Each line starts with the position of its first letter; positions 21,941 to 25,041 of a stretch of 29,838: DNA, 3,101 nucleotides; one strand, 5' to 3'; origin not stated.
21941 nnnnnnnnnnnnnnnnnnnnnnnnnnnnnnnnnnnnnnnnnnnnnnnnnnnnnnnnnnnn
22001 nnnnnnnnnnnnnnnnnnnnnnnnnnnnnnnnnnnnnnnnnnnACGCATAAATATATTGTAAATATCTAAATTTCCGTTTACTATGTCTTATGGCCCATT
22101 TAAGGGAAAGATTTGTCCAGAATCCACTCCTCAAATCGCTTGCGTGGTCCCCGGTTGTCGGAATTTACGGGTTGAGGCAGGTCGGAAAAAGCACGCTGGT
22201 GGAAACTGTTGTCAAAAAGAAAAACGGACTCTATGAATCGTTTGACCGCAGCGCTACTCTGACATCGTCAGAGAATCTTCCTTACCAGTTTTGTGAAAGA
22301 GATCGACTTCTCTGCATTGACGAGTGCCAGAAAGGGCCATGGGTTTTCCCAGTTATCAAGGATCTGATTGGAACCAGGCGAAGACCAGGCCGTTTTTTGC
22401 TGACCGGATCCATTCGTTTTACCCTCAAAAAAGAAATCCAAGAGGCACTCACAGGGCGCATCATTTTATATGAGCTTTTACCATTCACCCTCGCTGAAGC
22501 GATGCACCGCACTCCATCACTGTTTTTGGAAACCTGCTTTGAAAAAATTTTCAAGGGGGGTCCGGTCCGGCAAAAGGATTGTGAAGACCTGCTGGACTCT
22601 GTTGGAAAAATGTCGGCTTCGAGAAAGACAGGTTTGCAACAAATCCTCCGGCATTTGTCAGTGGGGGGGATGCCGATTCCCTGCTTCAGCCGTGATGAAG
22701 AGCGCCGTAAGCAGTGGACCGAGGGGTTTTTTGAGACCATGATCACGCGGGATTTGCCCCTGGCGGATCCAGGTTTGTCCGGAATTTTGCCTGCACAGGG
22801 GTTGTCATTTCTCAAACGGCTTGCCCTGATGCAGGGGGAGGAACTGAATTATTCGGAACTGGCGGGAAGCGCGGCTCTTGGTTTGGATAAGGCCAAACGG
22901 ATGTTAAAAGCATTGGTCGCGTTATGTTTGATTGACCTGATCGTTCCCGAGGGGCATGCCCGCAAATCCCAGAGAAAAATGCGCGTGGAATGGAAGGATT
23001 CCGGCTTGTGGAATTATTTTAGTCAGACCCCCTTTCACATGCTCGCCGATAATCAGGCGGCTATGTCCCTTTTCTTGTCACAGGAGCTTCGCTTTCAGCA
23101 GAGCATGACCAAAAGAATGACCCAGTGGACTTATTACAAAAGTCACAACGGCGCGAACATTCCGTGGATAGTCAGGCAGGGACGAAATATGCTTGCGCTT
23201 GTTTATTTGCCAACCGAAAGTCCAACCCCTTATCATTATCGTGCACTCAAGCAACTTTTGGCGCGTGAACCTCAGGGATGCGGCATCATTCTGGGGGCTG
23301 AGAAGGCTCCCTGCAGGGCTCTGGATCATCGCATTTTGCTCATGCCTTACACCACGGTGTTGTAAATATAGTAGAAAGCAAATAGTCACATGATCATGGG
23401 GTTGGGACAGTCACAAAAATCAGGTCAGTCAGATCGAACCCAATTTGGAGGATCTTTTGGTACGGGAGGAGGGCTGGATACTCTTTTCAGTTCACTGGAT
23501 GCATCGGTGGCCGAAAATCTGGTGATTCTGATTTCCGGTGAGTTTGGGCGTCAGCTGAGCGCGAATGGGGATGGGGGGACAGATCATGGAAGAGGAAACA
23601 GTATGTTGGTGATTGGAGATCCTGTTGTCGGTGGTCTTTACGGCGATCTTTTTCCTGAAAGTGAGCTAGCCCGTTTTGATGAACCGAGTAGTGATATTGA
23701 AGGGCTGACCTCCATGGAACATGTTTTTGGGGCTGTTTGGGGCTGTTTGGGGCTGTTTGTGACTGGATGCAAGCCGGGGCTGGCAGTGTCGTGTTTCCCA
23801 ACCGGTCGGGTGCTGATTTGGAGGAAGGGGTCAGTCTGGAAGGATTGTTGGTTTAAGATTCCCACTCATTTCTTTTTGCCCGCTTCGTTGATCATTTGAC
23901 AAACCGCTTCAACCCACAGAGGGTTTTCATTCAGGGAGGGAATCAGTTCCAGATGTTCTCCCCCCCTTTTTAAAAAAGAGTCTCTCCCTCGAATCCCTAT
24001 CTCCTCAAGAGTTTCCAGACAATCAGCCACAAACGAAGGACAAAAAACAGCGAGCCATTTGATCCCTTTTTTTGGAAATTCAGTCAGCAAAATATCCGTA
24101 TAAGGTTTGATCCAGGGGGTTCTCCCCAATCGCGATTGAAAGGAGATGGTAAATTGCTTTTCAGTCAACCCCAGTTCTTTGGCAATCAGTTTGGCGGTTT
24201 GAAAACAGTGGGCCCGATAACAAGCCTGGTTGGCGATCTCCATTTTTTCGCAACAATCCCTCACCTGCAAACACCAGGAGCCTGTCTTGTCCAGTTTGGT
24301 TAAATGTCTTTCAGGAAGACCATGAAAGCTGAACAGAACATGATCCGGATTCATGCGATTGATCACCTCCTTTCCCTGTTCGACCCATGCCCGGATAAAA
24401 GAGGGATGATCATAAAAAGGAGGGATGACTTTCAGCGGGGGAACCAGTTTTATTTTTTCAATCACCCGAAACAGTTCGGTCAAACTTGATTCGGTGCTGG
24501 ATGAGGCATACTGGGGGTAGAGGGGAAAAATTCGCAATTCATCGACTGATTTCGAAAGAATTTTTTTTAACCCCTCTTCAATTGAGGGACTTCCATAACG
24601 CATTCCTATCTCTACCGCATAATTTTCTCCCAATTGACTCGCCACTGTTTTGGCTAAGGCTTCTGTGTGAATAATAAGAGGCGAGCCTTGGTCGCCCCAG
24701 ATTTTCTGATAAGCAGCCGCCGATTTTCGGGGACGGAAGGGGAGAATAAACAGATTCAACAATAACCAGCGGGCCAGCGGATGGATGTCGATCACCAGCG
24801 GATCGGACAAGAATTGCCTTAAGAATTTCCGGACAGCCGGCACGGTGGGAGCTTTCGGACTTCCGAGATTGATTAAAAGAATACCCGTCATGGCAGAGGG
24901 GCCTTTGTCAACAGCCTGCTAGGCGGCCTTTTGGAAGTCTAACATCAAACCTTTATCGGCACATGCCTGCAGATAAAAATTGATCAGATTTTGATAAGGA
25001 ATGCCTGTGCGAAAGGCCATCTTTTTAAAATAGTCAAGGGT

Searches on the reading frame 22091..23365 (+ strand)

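Call 44: search_protein_families(library=pfam, proteins=[window:22091-23365:+], max_evalue=0.001)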
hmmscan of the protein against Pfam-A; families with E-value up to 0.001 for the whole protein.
window:22091-23365:+ (424 aa): 2 families
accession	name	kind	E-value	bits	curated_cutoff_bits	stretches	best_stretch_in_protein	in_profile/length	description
PF13173.12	AAA_14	-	2.7e-22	79.6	27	1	21-137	3-128/129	AAA domain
PF13635.12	DUF4143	-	4.3e-07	30.2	28.1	1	239-367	18-151/160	Domain of unknown function (DUF4143)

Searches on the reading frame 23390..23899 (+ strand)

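Call 44: search_protein_families(library=pfam, proteins=[window:23390-23899:+], max_evalue=0.001)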
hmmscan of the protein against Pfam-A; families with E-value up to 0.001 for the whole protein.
window:23390-23899:+ (169 aa): 1 family
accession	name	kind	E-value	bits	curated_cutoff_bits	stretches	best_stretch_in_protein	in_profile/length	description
PF07394.17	DUF1501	-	5.8e-10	39.3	27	1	25-86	271-335/390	Protein of unknown function (DUF1501)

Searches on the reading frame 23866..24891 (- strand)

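Call 44: search_protein_families(library=pfam, proteins=[window:23866-24891:-], max_evalue=0.001)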
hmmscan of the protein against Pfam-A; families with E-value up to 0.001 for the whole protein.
window:23866-24891:- (341 aa): 1 family
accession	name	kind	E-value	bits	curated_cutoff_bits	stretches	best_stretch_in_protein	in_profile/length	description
PF00762.24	Ferrochelatase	-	1.7e-102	343.1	27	1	2-336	2-315/317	Ferrochelatase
